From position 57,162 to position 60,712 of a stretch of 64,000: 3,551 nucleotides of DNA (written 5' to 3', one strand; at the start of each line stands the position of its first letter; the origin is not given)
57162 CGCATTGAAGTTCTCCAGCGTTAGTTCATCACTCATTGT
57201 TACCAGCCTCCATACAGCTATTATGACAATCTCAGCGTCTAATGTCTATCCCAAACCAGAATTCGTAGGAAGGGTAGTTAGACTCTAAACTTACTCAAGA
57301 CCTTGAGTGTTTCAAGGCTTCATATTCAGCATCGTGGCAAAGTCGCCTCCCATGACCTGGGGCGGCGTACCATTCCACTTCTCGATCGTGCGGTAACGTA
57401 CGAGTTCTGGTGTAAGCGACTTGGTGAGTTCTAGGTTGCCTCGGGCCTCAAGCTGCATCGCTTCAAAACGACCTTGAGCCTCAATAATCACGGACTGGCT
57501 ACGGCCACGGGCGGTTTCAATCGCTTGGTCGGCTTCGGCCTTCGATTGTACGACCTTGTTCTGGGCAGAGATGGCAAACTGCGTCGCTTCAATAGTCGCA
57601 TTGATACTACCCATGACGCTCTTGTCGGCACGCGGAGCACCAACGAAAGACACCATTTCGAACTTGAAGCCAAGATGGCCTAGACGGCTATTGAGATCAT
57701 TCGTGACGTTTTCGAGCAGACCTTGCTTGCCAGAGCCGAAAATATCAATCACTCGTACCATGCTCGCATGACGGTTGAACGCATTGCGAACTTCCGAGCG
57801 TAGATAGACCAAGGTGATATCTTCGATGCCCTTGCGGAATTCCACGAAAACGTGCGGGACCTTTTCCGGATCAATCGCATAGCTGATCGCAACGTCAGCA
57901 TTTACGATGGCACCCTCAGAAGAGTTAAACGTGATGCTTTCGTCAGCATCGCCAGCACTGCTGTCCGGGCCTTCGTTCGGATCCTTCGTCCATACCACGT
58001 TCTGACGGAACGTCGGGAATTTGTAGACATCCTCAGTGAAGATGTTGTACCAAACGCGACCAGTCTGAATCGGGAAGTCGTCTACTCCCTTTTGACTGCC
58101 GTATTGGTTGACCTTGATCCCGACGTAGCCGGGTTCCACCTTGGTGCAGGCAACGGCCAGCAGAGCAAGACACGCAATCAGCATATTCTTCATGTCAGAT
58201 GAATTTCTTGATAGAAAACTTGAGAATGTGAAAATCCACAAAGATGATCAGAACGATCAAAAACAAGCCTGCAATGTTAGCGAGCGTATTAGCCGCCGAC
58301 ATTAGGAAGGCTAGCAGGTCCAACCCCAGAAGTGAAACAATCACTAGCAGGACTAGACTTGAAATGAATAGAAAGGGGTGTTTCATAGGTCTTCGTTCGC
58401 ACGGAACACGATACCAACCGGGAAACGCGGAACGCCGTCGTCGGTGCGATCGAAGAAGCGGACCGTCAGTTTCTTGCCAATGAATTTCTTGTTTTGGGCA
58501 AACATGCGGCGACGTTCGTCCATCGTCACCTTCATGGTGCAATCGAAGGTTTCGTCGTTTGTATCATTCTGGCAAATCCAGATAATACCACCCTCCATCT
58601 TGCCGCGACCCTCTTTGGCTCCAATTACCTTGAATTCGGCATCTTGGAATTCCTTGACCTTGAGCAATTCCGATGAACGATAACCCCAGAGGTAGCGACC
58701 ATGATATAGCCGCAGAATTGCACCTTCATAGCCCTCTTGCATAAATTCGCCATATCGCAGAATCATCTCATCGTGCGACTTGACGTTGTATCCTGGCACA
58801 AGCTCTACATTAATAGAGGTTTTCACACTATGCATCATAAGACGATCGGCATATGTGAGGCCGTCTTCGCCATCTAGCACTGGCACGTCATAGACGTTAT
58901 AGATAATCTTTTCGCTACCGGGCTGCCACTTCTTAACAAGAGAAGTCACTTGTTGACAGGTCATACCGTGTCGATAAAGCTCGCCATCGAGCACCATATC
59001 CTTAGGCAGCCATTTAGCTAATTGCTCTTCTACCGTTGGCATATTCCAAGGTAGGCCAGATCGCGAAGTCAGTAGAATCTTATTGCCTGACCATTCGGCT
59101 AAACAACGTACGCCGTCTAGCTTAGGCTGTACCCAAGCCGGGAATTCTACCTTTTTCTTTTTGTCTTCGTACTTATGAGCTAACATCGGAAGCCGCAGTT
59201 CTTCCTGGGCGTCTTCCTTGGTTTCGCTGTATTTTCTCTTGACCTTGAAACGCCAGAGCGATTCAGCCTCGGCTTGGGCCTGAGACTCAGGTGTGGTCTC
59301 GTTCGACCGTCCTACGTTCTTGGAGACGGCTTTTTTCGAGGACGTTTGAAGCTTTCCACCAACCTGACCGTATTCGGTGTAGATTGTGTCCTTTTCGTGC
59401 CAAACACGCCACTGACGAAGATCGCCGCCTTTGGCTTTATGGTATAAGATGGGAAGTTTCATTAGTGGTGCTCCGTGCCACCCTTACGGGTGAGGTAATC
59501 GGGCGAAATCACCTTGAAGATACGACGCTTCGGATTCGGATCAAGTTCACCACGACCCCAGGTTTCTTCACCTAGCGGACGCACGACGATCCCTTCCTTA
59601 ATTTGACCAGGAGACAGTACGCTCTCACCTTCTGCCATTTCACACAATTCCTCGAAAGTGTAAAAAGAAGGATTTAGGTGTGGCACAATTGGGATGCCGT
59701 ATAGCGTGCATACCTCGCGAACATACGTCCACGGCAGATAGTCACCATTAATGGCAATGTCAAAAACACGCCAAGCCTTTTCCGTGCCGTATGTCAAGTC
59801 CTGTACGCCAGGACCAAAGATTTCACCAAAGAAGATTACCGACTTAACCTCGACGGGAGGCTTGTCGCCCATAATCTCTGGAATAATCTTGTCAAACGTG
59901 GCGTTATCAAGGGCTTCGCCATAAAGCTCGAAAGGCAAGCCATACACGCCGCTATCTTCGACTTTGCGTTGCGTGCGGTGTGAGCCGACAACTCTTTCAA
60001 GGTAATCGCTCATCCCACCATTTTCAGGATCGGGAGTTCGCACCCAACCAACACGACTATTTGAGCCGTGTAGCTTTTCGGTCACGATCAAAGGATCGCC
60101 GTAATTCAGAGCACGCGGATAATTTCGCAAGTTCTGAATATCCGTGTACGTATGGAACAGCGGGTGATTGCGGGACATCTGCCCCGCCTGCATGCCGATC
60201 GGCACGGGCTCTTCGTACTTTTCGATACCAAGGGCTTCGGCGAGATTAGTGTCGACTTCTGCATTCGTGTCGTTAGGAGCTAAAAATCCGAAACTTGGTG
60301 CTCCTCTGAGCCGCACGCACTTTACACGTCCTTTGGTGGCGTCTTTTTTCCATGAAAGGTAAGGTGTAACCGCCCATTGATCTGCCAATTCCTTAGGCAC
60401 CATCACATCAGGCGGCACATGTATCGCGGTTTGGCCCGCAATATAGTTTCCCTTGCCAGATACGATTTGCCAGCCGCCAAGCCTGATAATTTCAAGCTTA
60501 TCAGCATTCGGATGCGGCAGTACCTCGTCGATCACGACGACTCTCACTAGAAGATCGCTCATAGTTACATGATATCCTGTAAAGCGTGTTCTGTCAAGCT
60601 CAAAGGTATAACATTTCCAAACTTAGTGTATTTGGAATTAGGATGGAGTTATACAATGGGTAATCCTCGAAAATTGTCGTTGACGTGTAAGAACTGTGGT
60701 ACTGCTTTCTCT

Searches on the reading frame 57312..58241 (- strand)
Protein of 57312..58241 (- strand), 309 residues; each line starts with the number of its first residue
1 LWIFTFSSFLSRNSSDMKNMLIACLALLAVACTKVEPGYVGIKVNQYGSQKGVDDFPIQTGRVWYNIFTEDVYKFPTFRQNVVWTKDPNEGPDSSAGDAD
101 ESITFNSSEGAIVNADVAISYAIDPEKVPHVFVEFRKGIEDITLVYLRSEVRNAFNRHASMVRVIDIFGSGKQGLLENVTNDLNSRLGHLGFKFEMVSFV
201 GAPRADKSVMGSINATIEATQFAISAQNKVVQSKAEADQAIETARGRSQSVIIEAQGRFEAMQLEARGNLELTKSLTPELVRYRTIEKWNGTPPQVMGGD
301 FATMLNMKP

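Call 10: search_protein_families(library=phrogs, proteins=[window:57312-58241:-], max_evalue=0.00001)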
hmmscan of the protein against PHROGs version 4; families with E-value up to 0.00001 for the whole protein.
window:57312-58241:- (309 aa): 2 families
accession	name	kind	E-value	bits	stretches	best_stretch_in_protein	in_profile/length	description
phrog_200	-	other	5e-64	217.8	1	20-306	88-358/379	lipoprotein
phrog_21428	-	unknown function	2.2e-09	38.1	1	22-70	11-58/63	-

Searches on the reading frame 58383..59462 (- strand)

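Call 10: search_protein_families(library=phrogs, proteins=[window:58383-59462:-], max_evalue=0.00001)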
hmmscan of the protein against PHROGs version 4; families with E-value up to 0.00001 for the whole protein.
window:58383-59462:- (359 aa): 1 family
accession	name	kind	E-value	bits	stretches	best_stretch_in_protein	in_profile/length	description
phrog_114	-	DNA, RNA and nucleotide metabolism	3.2e-77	261.5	1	14-358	120-502/634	ATP-dependent DNA ligase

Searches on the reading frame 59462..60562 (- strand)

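Call 10: search_protein_families(library=phrogs, proteins=[window:59462-60562:-], max_evalue=0.00001)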
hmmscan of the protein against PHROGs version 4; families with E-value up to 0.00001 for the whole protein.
window:59462-60562:- (366 aa): 2 families
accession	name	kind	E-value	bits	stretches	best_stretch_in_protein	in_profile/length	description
phrog_968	-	DNA, RNA and nucleotide metabolism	1.4e-48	166.8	1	4-361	9-393/398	RNA ligase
phrog_548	-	DNA, RNA and nucleotide metabolism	5.4e-18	66.2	1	136-359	3-236/341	RNA ligase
